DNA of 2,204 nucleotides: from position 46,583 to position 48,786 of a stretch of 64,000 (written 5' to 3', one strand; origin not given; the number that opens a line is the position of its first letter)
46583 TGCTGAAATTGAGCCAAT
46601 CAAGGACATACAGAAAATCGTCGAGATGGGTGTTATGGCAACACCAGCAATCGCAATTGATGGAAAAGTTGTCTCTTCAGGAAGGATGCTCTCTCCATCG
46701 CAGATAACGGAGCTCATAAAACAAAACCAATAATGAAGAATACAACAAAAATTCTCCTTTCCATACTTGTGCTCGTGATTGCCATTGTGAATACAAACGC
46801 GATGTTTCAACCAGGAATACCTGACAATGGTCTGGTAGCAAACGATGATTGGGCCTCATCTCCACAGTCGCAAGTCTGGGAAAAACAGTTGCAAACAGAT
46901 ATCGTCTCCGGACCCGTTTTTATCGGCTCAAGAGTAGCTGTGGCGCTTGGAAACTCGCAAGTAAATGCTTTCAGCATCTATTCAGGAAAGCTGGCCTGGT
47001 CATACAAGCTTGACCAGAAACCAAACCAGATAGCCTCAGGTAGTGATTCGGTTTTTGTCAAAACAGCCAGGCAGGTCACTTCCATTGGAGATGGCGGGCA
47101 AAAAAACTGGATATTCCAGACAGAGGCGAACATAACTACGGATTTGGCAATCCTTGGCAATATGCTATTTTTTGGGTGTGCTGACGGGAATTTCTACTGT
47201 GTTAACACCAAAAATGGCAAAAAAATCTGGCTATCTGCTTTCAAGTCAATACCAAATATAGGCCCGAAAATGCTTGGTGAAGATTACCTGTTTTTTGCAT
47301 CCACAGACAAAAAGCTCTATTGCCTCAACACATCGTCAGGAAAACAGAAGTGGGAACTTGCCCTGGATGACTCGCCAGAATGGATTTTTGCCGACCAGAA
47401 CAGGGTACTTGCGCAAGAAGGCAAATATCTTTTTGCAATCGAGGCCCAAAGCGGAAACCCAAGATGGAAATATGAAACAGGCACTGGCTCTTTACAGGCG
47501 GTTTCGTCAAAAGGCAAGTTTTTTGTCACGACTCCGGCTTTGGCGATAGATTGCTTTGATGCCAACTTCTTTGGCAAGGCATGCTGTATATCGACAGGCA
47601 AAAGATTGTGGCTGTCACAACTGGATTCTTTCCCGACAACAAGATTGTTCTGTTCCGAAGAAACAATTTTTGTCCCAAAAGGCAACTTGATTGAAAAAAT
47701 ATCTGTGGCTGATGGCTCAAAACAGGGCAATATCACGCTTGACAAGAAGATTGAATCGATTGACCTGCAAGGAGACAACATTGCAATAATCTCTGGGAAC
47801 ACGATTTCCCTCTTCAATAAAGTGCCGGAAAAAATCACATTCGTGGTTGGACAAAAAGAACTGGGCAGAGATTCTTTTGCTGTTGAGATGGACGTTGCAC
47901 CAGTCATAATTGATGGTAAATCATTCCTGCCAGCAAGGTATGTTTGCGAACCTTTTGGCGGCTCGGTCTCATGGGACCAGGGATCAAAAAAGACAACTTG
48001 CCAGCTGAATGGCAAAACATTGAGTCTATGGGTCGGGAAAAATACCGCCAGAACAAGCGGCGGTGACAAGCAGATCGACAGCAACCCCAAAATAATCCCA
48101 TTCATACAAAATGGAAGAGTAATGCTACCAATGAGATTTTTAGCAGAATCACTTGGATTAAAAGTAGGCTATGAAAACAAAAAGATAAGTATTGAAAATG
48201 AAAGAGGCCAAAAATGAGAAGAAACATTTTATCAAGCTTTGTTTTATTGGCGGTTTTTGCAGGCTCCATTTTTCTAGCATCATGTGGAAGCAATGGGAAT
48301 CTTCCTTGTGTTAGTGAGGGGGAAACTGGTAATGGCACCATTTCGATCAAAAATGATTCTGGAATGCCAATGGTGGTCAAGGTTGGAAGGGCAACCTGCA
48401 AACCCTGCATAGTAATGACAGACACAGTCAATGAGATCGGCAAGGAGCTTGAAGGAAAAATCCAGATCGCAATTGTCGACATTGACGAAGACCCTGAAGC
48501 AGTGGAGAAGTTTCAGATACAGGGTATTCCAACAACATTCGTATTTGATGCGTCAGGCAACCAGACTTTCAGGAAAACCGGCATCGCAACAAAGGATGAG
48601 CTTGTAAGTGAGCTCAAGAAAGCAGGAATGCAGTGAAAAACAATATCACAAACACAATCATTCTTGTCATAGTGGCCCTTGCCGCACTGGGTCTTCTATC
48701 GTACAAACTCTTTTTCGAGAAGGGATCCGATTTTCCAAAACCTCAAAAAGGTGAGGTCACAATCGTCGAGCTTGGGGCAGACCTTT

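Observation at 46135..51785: Arsenic-efflux operon with an embedded extracytoplasmic thiol-disulfide relay and a secreted PQQ-propeller, but no arsC/arsA/arsD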

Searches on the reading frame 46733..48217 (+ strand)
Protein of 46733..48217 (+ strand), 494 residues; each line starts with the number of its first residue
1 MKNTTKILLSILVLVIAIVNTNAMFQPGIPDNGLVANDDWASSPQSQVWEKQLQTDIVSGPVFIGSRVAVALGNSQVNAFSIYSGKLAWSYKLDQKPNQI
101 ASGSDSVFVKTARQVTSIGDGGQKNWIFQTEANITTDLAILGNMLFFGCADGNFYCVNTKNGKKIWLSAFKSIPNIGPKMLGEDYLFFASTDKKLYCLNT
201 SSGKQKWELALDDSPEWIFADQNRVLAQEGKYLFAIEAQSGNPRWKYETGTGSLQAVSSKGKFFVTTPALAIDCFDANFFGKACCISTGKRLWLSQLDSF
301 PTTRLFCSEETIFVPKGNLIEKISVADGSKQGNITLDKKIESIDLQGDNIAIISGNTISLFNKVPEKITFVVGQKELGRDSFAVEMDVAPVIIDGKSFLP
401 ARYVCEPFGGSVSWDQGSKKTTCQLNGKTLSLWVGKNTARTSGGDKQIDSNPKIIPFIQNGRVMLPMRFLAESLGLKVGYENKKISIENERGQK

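Call 3: search_protein_families(library=pfam, proteins=[window:46733-48217:+], max_evalue=0.01)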
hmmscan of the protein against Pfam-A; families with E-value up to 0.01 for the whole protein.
window:46733-48217:+ (494 aa): 5 families
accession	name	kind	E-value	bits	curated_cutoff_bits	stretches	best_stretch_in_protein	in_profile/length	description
PF07833.16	Cu_amine_oxidN1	-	1.3e-26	93.1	24.2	1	383-487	6-106/108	Copper amine oxidase N-terminal domain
PF13360.13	PQQ_2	-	2.3e-23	83.5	27.6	2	151-260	2-111/233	Outer membrane protein assembly factor BamB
PF13570.13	Beta-prop_ACSF4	-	3.1e-20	73.3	133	1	121-299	38-214/329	Beta-alanine-activating enzyme, beta-propeller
PF01011.28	PQQ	-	8.4e-05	21.9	26.7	0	71-96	186-211/595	Glucose/ethanol/alcohol dehydrogenase, beta-propeller domain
PF25292.1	Beta-prop_CGLA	-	0.0027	17.6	26.8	0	182-215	43-75/316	Lambda-carrageenase beta-propeller domain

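Call 4: search_protein_families(library=ncbifam, proteins=[window:46733-48217:+], max_evalue=0.01)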
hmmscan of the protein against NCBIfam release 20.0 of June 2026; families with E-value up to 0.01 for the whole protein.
window:46733-48217:+ (494 aa): 8 families
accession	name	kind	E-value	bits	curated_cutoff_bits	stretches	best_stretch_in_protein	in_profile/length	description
TIGR03300.1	assembly_YfgL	equivalog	8.2e-20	70.8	285.2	2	99-250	60-219/377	outer membrane protein assembly factor BamB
NF008351.0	PRK11138.1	equivalog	6.9e-13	47.8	423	2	123-212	100-189/394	outer membrane protein assembly factor BamB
TIGR04528.1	acido_non_PQQ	subfamily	2.2e-10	39.9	650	1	75-220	22-139/493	acido-empty-quinoprotein group A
NF053615.1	SerThrKinAfsKStmc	equivalog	3.7e-08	32.5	1300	1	39-251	544-774/809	protein serine/threonine kinase AfsK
TIGR03075.1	PQQ_enz_alc_DH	subfamily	7.8e-08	31.4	480.05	0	123-172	455-505/530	PQQ-dependent dehydrogenase, methanol/ethanol family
NF040673.1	PLuB_PQQ_rpt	exception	0.0015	17.5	250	1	186-260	302-381/395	PLuB system PQQ-binding repeat protein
TIGR03074.1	PQQ_membr_DH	subfamily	0.0022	15.9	832.65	0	184-211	214-241/783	membrane-bound PQQ-dependent dehydrogenase, glucose/quinate/shikimate family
NF041516.1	PA2928_fam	subfamily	0.0037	16.7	70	0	156-208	73-126/376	PA2928 family protein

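Call 7: find_encoding_contigs(protein=window:46733-48217:+, flank=10000, max_places=6)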
Protein window:46733-48217:+ (494 aa): 19 contigs read that carry it; 5 places shown.
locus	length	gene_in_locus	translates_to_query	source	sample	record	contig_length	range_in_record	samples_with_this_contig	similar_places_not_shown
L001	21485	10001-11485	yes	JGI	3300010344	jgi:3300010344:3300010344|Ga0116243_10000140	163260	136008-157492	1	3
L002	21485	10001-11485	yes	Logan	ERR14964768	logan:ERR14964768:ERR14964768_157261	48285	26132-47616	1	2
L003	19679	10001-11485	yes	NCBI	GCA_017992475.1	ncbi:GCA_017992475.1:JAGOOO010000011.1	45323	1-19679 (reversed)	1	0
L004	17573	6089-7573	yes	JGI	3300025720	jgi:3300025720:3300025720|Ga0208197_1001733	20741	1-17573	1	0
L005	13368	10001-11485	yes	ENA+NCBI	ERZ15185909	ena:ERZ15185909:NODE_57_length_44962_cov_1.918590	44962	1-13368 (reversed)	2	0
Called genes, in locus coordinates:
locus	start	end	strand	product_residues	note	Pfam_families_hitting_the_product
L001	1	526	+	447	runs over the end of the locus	PF00309:Sigma54_AID (weak), PF04545:Sigma70_r4 (faint), PF04963:Sigma54_CBD, PF13412:HTH_24 (faint), PF04552:Sigma54_DBD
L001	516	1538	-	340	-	PF02547:Queuosine_synth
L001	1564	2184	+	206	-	PF03099:BPL_LplA_LipB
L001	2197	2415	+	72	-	PF09723:Zn_ribbon_8, PF26788:DUF8260 (faint)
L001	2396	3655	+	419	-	PF02899:Phage_int_SAM_1, PF00589:Phage_integrase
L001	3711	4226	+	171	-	PF16697:Yop-YscD_cpl (weak), PF00498:FHA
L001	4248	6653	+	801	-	PF00069:Pkinase, PF07714:PK_Tyr_Ser-Thr, PF14531:Kinase-like (faint), PF03109:ABC1 (weak), PF07833:Cu_amine_oxidN1, PF13620:CarboxypepD_reg (faint), PF08308:PEGA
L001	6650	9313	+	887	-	PF13360:PQQ_2 (weak), PF13570:Beta-prop_ACSF4, PF19190:BACON_2 (faint), PF22544:HYDIN_VesB_CFA65-like_Ig (faint), PF07833:Cu_amine_oxidN1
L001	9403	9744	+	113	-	PF08100:Dimerisation (weak), PF12840:HTH_20, PF25212:HVO_A0114 (faint), PF01022:HTH_5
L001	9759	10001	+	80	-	PF13192:Thioredoxin_3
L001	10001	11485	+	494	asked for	PF13360:PQQ_2, PF25293:Beta-prop_EMC1_N (faint), PF13570:Beta-prop_ACSF4, PF13360:PQQ_2, PF07833:Cu_amine_oxidN1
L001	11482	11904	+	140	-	PF02966:DIM1 (weak), PF00085:Thioredoxin, PF13098:Thioredoxin_2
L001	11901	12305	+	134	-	PF00085:Thioredoxin (weak)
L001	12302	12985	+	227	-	PF02683:DsbD_TM, PF13386:DsbD_2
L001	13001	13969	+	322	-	PF03773:ArsP_1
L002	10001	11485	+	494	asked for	PF13360:PQQ_2, PF25293:Beta-prop_EMC1_N (faint), PF13570:Beta-prop_ACSF4, PF13360:PQQ_2, PF07833:Cu_amine_oxidN1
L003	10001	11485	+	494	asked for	PF13360:PQQ_2, PF25293:Beta-prop_EMC1_N (faint), PF13570:Beta-prop_ACSF4, PF13360:PQQ_2, PF07833:Cu_amine_oxidN1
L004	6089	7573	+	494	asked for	PF13360:PQQ_2, PF25293:Beta-prop_EMC1_N (faint), PF13570:Beta-prop_ACSF4, PF13360:PQQ_2, PF07833:Cu_amine_oxidN1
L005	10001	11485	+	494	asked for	PF13360:PQQ_2, PF25293:Beta-prop_EMC1_N (faint), PF13570:Beta-prop_ACSF4, PF13360:PQQ_2, PF07833:Cu_amine_oxidN1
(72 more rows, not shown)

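Call 40: find_homologous_proteins(query=window:46733-48217:+, max_evalue=0.00001)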
Query window:46733-48217:+ (494 aa): 38 proteins with E <= 0.00001 among 8000 candidates.
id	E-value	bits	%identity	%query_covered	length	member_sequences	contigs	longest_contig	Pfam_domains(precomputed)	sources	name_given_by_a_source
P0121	0.0e+0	1120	100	100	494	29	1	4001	PF13360.14,PF13570.14,PF25293.2,PF07833.17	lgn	-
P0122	2.5e-288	975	86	100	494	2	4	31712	PF01011.29,PF13360.14,PF13570.14,PF25293.2,PF07833.17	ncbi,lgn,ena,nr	ncbi:MAG: PQQ-binding-like beta-propeller repeat protein [Caldisericales bacterium]|nr:PQQ-binding-l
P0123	4.7e-284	960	85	100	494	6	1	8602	PF13360.14,PF13570.14,PF07833.17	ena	-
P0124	5.1e-74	268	33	93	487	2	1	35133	PF01011.29,PF13360.14,PF13570.14,PF25293.2,PF07833.17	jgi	jgi:outer membrane protein assembly factor BamB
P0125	9.7e-70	254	32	99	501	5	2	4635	PF01011.29,PF13360.14,PF13570.14,PF25293.2,PF07833.17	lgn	-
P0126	2.5e-68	249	33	96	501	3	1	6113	PF01011.29,PF13360.14,PF13570.14,PF25293.2,PF07833.17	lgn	-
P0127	5.3e-68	248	31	99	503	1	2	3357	PF01011.29,PF13360.14,PF13570.14,PF25293.2,PF07833.17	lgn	-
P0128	4.9e-64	235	31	98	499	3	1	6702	PF01011.29,PF13360.14,PF13570.14,PF25293.2,PF07833.17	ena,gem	-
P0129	4.2e-33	133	33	60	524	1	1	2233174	PF13360.14,PF13570.14,PF25293.2,PF07833.17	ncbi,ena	-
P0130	2.0e-29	121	49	24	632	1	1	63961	PF05887.17,PF07833.17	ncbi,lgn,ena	-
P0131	1.8e-27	114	27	69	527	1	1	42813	PF13360.14,PF13570.14,PF07833.17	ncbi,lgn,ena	-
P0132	4.2e-23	100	50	21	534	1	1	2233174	PF13360.14,PF07833.17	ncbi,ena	-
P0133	1.5e-22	98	34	52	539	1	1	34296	PF13360.14,PF07833.17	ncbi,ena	-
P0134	2.6e-22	97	27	27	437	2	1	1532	PF01011.29,PF14435.12,PF07774.20,PF13360.14,PF25292.1,PF13570.14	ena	-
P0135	1.2e-21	95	43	25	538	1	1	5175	PF13360.14,PF07833.17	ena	-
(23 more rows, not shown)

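Call 48: predict_structure(alignment_id=A2)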
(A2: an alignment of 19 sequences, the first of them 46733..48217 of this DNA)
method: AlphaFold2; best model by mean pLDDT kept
length: 494 residues; sequences in the alignment: 19
mean_pLDDT: 86.9   pTM: 0.78
mean pLDDT of the five models: 86.9, 86.6, 85.0, 84.9, 83.5
residues with pLDDT >= 90: 294; 70-90: 158; 50-70: 18; < 50: 24
segments of 3 or more residues with pLDDT < 50: 18-38, 492-494
pLDDT, mean of each block of 10 residues (from residue 1): 73 63 27 46 77 93 93 96 92 94 93 96 96 95 94 96 96 91 90 94 95 87 87 91 89 87 91 87 73 93 84 89 91 83 85 93 89 90 87 91 88 91 90 95 91 92 91 91 87 39
secondary structure, 60 per line:
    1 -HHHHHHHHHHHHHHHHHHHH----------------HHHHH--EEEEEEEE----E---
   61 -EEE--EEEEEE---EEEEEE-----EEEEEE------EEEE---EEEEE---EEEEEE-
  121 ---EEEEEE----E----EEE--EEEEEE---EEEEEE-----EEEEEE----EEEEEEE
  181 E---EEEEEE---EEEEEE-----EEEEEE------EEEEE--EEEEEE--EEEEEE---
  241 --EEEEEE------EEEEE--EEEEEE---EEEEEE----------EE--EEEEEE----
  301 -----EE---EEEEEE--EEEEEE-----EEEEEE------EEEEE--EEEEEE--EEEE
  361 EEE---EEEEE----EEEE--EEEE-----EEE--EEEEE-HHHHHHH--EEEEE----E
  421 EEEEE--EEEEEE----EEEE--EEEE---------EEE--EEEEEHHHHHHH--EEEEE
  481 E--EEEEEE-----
elements in order: H2-21 H38-42 E45-52 E62-64 E67-72 E76-81 E87-92 E99-102 E106-110 E114-119 E124-129 E139-141 E144-149 E153-158 E164-169 E174-181 E185-190 E194-199 E205-210 E217-221 E224-229 E232-237 E243-248 E255-259 E262-267 E271-276 E291-296 E311-316 E319-324 E330-335 E342-346 E349-354 E357-363 E367-371 E376-379 E382-385 E391-393 E396-400 H402-408 E411-415 E420-425 E428-433 E438-441 E444-447 E457-459 E462-466 H467-473 E476-481 E484-489

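Call 51: fold_search(model_id=the predicted structure, library=pdb)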
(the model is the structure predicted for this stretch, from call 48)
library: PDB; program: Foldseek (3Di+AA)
matches with E <= 10: 1991; with E <= 0.001: 1833
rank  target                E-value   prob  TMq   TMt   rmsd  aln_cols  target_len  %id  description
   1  9a3d_MODEL_1_A        4.9e-18  1.00  0.53  0.66   8.8       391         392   13  Model of E. coli BamB by in-cell photo-crosslinking MS and deep learning (released 2023-02-24)
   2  4imm_A                2.2e-17  1.00  0.49  0.70   5.5       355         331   12  The crystal structure of BamB from Moraxella catarrhalis (released 2014-03-26)
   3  6tjg                  3.2e-17  1.00  0.53  0.79   3.3       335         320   20  Crystal structure of the computationally designed Cake8 protein (released 2020-05-06)
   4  9cnw_B                3.5e-17  1.00  0.54  0.75   3.9       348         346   14  CryoEM structure of the APO-BAM complex in DDM detergent (released 2024-12-25)
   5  3q7m                  3.7e-17  1.00  0.52  0.73   4.7       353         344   14  The crystal structure of BamB from the BAM complex in spacegroup I222 (released 2011-02-09)
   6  8bvq_B                4.5e-17  1.00  0.55  0.73   5.7       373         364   14  E. coli BAM complex (BamABCDE) bound to darobactin B (released 2023-05-24)
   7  7nri_B                5.4e-17  1.00  0.55  0.73   5.7       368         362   14  Structure of the darobactin-bound E. coli BAM complex (BamABCDE) (released 2021-04-21)
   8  8adg_B                6.0e-17  1.00  0.54  0.72   3.6       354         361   14  Cryo-EM structure of Darobactin 22 bound BAM complex (released 2023-01-11)
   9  3prw                  6.0e-17  1.00  0.52  0.70   4.5       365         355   14  Crystal structure of the lipoprotein BamB (released 2011-01-19)
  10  9mgf_B                6.3e-17  1.00  0.55  0.72   5.5       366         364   13  beta-barrel assembly machine from Escherichia coli in a middle state of substrate assembly (released 2025-12-17)
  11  3q54                  6.6e-17  1.00  0.51  0.71   4.8       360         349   14  Crystal structure of Escherichia coli BamB (released 2012-05-09)
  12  3q7o                  6.6e-17  1.00  0.53  0.69  12.3       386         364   13  The crystal structure of BamB from the BAM complex in spacegroup P213 (released 2011-02-09)
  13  6l8a_A                8.8e-17  1.00  0.55  0.59   4.5       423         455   17  Tetrathionate hydrolase from Acidithiobacillus ferrooxidans (released 2020-11-11)
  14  9cnz_B                9.7e-17  1.00  0.55  0.76   5.7       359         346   14  Structure of BAM complexed with PTB2 ligand in detergent (released 2024-12-25)
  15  3p1l                  1.9e-16  1.00  0.53  0.71   6.1       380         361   14  Crystal structure of Escherichia coli BamB, a lipoprotein component of the beta-barrel assembly machinery complex, nativ (released 2010-12-22)
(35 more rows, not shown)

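Call 76: find_encoding_contigs(protein=P0124, flank=7000, max_places=1)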
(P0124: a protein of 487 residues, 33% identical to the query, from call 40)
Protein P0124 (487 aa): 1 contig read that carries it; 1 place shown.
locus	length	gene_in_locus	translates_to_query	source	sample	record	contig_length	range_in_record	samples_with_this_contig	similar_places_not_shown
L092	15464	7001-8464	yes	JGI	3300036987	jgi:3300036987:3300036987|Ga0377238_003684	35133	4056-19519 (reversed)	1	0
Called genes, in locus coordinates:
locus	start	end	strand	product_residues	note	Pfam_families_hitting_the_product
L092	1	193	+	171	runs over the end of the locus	PF13240:Zn_Ribbon_1 (weak), PF00498:FHA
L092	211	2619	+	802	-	PF00069:Pkinase, PF07714:PK_Tyr_Ser-Thr, PF03109:ABC1, PF14531:Kinase-like (weak), PF07833:Cu_amine_oxidN1, PF08308:PEGA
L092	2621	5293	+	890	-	PF13360:PQQ_2 (faint), PF13570:Beta-prop_ACSF4, PF07833:Cu_amine_oxidN1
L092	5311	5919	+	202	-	PF02517:Rce1-like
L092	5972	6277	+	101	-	PF08100:Dimerisation (weak), PF12840:HTH_20 (weak), PF01022:HTH_5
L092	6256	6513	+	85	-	PF13192:Thioredoxin_3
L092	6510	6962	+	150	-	PF00085:Thioredoxin, PF02966:DIM1 (weak), PF13098:Thioredoxin_2 (weak)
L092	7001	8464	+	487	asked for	PF13360:PQQ_2, PF13570:Beta-prop_ACSF4, PF01011:PQQ (faint), PF25293:Beta-prop_EMC1_N (faint), PF13360:PQQ_2, PF13570:Beta-prop_ACSF4 (weak), PF07833:Cu_amine_oxidN1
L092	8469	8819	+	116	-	PF00085:Thioredoxin (weak)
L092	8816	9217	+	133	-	PF00085:Thioredoxin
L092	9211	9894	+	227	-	PF02683:DsbD_TM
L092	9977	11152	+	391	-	PF03773:ArsP_1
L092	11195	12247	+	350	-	PF01758:SBF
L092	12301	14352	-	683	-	PF02018:CBM_4_9 (faint), PF06030:WxLIP_PGBD (faint), PF06280:fn3_5 (faint), PF10633:NPCBM_assoc (faint), PF11614:FixG_C (faint), PF16392:DUF5001 (faint), PF22067:Cep192_D3 (faint), PF22076:Cep192_D6 (faint), +5 more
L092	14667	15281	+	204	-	PF01025:GrpE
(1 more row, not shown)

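Call 77: find_encoding_contigs(protein=P0128, flank=7000, max_places=1)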
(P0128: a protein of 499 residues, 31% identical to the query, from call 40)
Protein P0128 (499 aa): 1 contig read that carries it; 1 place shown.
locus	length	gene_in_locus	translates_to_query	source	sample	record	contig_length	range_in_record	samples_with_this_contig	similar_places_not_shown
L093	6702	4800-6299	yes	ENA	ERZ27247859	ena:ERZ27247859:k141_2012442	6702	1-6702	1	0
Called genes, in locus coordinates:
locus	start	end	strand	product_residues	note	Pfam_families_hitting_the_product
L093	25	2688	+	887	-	PF13570:Beta-prop_ACSF4, PF07833:Cu_amine_oxidN1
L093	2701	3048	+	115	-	PF12840:HTH_20, PF25212:HVO_A0114 (weak), PF01022:HTH_5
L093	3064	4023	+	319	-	PF03773:ArsP_1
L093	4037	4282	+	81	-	PF13192:Thioredoxin_3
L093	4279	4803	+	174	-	PF13098:Thioredoxin_2, PF00085:Thioredoxin (weak)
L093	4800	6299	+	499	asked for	PF01011:PQQ (faint), PF25293:Beta-prop_EMC1_N (faint), PF13360:PQQ_2, PF13570:Beta-prop_ACSF4, PF13360:PQQ_2, PF13570:Beta-prop_ACSF4, PF07833:Cu_amine_oxidN1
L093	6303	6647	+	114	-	PF00085:Thioredoxin, PF13098:Thioredoxin_2 (weak)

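Call 78: search_protein_representatives(alignment_id=A3)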
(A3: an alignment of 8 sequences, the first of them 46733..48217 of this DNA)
Query: 8 sequences, 504 profile positions. Proteins with E-value up to 0.001 (for the whole library): 118434; up to 1e-10: 51398; up to 1e-30: 5777. The best 150 are listed.
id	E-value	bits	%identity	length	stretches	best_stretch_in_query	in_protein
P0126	5.4e-256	866.5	-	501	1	1-503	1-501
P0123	7.6e-234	793.4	-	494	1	1-503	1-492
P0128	1.7e-230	782.4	-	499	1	1-503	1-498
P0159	8.6e-226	766.8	-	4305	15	96-288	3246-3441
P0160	2.8e-193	659.6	-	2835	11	75-276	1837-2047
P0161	1.6e-173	594.4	-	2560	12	57-224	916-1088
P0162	5.5e-173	592.6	-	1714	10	94-260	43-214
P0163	2.0e-160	551.2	-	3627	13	55-304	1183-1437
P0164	6.4e-153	526.4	-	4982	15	45-286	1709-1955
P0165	6.6e-149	513.2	-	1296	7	27-218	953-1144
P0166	5.3e-146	503.6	-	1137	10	49-220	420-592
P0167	2.6e-145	501.4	-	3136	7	17-363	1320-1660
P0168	7.1e-142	490.0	-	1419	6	56-285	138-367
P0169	6.4e-141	486.9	-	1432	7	26-217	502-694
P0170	6.3e-140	483.6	-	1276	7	19-237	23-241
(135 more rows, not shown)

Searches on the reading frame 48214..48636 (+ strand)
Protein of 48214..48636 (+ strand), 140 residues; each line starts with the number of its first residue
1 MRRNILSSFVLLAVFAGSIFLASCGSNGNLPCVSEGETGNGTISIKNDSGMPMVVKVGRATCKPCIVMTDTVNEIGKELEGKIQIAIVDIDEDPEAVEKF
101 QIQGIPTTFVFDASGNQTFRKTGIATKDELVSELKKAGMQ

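Call 3: search_protein_families(library=pfam, proteins=[window:48214-48636:+], max_evalue=0.01)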
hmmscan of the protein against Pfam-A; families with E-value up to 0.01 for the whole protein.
window:48214-48636:+ (140 aa): 7 families
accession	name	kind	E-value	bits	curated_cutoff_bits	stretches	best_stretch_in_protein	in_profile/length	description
PF00085.26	Thioredoxin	-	5.2e-12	46.1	23.5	1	49-135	17-102/103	Thioredoxin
PF13098.12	Thioredoxin_2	-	2.1e-06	28.4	27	1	50-132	5-102/104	Thioredoxin-like domain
PF02966.22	DIM1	-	1.7e-05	25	27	1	45-111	15-80/133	Mitosis protein DIM1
PF13192.12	Thioredoxin_3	-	0.00027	21.4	24.8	1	53-110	1-55/76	Thioredoxin domain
PF07689.18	KaiB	-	0.00044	20.3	27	1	77-107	24-54/82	KaiB domain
PF04756.19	OST3_OST6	-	0.0012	18.8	27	1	62-120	46-110/294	OST3 / OST6 family, transporter family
PF05768.20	Glrx-like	-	0.0094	16.7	26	0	58-106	6-51/77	Glutaredoxin-like domain (DUF836)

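Call 4: search_protein_families(library=ncbifam, proteins=[window:48214-48636:+], max_evalue=0.01)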
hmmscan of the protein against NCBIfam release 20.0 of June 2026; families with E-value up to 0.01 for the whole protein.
window:48214-48636:+ (140 aa): 12 families
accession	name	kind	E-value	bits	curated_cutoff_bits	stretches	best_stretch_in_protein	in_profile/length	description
TIGR01068.1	thioredoxin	equivalog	4.3e-13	49.3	96.8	1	60-136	24-99/101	thioredoxin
NF006898.0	PRK09381.1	equivalog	1.6e-10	41.3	138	1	53-131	24-101/109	thioredoxin TrxA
NF008229.0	PRK10996.1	equivalog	5.1e-08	32.8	125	1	42-113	44-115/141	thioredoxin TrxC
TIGR01126.1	pdi_dom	equivalog_domain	2e-06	28.1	107.2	1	52-135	16-102/105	protein disulfide-isomerase domain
TIGR00411.1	redox_disulf_1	equivalog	2e-06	27.8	92.75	1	60-136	9-80/82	MJ0307 family thioredoxin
TIGR02187.2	PDO_seleno_TRX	equivalog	3.5e-05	23.2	185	1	59-129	27-97/209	protein disulfide oxidoreductase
NF047697.1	ThioredTrxAClost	equivalog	0.00017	21.7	140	1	52-117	19-83/105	thioredoxin TrxA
NF002854.0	PRK03147.1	subfamily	0.00068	19.6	170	1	88-135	123-170/176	thiol-disulfide oxidoreductase ResA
TIGR00385.1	dsbE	subfamily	0.0016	18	123.15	0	87-135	120-168/173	DsbE family thiol:disulfide interchange protein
TIGR03143.1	AhpF_homolog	hypoth_equivalog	0.0048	15.5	687.65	1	65-118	381-433/555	putative alkyl hydroperoxide reductase F subunit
TIGR01130.1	ER_PDI_fam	subfamily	0.0055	16.3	344.25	1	65-120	378-434/476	protein disulfide-isomerase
NF041202.1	StoA_CxxC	exception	0.0056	16.6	210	0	82-130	110-157/163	endospore biogenesis thiol-disulfide oxidoreductase StoA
